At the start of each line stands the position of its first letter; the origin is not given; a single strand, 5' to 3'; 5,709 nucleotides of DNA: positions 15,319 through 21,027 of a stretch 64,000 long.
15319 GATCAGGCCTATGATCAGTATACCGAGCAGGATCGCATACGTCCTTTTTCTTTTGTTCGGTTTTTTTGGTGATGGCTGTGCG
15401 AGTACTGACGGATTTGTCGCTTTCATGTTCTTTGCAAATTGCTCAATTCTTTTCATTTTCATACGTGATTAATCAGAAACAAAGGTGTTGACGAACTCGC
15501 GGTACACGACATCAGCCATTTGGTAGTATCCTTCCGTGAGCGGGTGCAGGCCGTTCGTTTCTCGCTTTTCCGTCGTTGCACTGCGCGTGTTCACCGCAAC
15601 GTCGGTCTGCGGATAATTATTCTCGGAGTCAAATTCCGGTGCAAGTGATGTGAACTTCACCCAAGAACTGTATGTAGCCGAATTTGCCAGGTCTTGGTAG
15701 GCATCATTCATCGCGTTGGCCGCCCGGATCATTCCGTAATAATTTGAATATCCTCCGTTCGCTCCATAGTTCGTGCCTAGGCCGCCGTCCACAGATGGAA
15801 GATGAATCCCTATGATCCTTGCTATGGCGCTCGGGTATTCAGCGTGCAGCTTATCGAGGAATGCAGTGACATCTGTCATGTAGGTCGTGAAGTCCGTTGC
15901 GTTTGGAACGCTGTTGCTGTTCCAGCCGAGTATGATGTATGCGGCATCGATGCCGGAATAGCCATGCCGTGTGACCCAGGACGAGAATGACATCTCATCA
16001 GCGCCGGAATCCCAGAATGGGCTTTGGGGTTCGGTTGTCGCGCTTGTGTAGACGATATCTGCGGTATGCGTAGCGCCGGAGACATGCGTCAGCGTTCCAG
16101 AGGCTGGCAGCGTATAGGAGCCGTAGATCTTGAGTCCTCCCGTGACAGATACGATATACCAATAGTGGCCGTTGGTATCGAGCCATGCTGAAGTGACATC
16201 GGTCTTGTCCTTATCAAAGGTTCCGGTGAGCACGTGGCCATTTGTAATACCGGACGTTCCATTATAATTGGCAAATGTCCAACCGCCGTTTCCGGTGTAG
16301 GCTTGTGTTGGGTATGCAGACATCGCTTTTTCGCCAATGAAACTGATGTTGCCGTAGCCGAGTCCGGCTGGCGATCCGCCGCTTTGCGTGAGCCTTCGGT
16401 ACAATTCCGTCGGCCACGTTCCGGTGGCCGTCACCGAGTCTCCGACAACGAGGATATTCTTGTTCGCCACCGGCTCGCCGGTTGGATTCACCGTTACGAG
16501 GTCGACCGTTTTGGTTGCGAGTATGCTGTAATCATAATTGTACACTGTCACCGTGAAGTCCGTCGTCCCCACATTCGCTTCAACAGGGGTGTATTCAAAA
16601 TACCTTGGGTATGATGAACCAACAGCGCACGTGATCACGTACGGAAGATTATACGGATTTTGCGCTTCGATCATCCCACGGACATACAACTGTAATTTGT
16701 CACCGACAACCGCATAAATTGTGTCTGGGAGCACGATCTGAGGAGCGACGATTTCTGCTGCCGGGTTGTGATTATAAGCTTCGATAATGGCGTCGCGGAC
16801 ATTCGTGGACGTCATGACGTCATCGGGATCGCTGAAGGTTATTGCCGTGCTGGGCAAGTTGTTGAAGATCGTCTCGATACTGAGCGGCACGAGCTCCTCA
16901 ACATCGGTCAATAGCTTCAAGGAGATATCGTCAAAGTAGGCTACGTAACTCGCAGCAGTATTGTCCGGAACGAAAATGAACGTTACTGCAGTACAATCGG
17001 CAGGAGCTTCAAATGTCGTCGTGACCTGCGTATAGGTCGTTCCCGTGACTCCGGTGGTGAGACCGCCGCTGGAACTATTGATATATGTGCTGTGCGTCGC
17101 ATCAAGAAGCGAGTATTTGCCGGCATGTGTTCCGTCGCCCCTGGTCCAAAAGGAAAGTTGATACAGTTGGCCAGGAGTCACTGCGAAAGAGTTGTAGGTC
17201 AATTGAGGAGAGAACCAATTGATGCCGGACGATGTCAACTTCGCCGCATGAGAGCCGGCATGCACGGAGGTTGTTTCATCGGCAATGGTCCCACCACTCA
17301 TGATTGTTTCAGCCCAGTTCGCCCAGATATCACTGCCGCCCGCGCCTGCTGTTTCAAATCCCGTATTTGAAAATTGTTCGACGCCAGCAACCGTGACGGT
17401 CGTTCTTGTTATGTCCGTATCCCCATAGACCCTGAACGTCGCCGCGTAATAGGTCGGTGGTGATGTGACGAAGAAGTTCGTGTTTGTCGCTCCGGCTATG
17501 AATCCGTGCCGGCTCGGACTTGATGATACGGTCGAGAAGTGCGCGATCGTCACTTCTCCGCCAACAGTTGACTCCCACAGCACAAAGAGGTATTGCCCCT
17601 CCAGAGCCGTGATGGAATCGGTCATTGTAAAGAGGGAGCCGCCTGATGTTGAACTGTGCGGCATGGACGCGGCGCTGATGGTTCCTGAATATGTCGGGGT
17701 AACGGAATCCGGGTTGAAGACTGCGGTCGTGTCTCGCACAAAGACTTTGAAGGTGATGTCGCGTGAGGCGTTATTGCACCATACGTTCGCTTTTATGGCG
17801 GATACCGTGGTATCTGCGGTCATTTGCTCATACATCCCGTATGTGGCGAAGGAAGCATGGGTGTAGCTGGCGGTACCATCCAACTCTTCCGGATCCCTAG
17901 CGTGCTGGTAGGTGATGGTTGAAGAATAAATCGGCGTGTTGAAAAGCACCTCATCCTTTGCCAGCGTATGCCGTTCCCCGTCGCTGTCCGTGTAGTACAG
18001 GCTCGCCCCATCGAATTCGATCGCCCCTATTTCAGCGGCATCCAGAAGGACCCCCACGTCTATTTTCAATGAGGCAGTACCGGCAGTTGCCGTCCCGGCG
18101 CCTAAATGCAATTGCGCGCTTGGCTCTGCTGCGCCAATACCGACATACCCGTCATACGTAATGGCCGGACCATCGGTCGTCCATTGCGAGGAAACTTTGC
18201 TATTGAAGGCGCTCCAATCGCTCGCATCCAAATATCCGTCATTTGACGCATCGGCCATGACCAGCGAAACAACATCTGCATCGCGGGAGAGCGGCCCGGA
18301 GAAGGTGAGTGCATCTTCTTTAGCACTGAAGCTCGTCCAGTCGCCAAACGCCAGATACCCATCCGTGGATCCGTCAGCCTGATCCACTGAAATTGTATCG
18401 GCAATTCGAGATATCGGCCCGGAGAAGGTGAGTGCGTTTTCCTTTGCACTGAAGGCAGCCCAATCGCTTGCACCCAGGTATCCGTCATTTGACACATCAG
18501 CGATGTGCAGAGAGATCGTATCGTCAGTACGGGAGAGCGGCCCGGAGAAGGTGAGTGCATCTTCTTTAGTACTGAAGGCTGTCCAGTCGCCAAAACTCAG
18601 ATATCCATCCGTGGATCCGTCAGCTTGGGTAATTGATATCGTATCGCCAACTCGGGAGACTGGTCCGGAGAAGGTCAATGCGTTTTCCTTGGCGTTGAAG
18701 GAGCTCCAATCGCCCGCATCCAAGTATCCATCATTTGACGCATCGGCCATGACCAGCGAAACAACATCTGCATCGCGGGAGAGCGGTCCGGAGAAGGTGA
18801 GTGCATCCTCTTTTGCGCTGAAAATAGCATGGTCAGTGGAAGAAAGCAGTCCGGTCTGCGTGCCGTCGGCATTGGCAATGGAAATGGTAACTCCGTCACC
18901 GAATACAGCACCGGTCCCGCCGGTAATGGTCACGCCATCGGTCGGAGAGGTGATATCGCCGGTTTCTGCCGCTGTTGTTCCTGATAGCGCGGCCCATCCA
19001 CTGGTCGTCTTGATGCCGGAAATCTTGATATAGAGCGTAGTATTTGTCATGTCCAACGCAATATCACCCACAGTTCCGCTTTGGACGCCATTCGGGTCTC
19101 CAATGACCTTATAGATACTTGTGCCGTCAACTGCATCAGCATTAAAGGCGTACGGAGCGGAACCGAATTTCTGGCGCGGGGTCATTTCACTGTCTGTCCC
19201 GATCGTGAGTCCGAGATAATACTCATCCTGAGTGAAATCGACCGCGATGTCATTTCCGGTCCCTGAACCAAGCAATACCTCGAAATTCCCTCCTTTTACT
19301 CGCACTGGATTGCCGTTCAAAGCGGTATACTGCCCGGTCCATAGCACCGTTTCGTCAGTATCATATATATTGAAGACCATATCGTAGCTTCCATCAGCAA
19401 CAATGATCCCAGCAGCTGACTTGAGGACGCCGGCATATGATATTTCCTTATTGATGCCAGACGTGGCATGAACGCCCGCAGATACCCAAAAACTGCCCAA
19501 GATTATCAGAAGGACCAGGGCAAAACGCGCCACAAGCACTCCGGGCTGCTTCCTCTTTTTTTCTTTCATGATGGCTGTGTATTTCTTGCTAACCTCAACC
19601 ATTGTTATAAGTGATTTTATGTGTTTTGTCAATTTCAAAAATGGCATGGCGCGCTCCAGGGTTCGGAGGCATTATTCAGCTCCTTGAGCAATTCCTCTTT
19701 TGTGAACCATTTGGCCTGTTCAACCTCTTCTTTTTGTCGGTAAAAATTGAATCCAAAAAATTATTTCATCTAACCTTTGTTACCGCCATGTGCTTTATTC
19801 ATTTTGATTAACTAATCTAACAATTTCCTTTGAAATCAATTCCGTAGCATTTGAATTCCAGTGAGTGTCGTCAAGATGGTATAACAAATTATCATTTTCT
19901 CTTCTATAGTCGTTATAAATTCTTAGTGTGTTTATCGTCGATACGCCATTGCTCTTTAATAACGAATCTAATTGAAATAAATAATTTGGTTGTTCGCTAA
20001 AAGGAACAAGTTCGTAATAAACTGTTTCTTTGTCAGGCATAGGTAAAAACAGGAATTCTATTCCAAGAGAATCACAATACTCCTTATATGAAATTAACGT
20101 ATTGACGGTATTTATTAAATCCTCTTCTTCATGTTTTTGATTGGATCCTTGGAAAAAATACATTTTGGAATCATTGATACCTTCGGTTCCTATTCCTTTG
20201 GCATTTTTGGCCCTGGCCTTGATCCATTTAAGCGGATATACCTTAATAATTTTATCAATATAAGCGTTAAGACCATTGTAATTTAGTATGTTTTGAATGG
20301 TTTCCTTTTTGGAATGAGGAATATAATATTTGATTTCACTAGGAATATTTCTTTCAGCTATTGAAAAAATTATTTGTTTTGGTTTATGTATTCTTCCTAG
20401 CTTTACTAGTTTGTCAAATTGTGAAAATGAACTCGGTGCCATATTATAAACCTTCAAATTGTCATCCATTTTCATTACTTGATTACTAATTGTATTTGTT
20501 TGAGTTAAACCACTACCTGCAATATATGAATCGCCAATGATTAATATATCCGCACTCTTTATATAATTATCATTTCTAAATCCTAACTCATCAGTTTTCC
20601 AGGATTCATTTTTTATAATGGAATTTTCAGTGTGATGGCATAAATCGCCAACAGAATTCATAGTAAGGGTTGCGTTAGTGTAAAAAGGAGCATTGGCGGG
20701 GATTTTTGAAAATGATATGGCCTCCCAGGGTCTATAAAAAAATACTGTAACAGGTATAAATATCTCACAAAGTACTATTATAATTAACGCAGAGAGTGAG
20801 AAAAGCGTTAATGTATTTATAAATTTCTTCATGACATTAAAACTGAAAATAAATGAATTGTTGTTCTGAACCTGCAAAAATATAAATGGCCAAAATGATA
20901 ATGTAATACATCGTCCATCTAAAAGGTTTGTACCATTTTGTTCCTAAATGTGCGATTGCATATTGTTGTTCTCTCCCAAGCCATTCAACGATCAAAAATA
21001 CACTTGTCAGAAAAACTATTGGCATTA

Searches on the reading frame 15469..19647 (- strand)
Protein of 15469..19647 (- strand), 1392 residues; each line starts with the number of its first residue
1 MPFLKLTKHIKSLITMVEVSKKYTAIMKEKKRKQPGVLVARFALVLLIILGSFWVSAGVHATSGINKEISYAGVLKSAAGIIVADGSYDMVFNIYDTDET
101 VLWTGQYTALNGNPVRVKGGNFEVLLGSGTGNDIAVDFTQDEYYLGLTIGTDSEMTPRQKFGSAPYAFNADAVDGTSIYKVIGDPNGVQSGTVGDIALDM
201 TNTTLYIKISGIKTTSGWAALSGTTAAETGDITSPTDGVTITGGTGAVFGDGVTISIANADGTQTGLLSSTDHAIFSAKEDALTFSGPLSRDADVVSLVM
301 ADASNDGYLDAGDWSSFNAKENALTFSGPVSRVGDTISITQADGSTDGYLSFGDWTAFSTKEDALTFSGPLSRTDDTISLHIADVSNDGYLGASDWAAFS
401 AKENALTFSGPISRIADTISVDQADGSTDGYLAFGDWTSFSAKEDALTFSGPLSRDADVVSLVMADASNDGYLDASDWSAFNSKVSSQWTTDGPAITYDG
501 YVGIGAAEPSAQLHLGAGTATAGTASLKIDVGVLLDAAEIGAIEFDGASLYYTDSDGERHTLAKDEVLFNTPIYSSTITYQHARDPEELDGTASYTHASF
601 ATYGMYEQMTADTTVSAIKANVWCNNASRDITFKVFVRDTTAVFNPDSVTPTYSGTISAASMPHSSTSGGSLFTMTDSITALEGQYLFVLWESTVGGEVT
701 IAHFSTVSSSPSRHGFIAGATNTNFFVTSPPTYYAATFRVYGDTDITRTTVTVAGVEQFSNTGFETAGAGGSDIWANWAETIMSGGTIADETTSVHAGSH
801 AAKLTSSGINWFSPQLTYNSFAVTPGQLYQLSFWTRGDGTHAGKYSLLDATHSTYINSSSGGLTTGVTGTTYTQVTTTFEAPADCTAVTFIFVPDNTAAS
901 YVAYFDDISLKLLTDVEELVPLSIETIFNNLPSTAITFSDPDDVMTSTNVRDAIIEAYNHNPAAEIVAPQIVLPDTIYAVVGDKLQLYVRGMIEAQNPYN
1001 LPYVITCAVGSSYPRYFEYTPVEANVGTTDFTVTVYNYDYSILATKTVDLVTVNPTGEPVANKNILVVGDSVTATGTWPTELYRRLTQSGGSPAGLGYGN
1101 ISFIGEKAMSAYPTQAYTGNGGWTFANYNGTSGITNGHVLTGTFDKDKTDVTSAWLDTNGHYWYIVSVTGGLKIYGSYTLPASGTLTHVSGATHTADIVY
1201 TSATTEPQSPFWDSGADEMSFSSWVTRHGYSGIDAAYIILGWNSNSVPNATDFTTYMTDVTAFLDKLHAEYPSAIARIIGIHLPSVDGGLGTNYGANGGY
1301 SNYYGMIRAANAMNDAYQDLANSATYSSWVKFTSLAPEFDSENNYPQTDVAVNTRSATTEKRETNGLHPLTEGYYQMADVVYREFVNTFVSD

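Call 49: search_protein_families(library=pfam, proteins=[window:15469-19647:-], max_evalue=0.001)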
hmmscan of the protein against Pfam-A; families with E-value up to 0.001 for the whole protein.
window:15469-19647:- (1392 aa): 2 families
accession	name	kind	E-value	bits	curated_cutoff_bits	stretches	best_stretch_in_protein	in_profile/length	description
PF17750.6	Reo_sigmaC_M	-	3.5e-07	30.4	25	0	446-464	5-23/40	Reovirus sigma C capsid protein triple beta spiral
PF00036.39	EF-hand_1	-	0.00079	19.3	25.4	0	464-480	8-24/29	EF hand domain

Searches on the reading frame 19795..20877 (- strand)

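Call 49: search_protein_families(library=pfam, proteins=[window:19795-20877:-], max_evalue=0.001)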
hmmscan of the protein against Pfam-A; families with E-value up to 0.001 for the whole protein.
window:19795-20877:- (360 aa): 1 family
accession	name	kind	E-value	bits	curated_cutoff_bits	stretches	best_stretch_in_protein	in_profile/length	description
PF16822.11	ALGX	-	9.9e-05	22.6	26.5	1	250-357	21-131/268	SGNH hydrolase-like domain, acetyltransferase AlgX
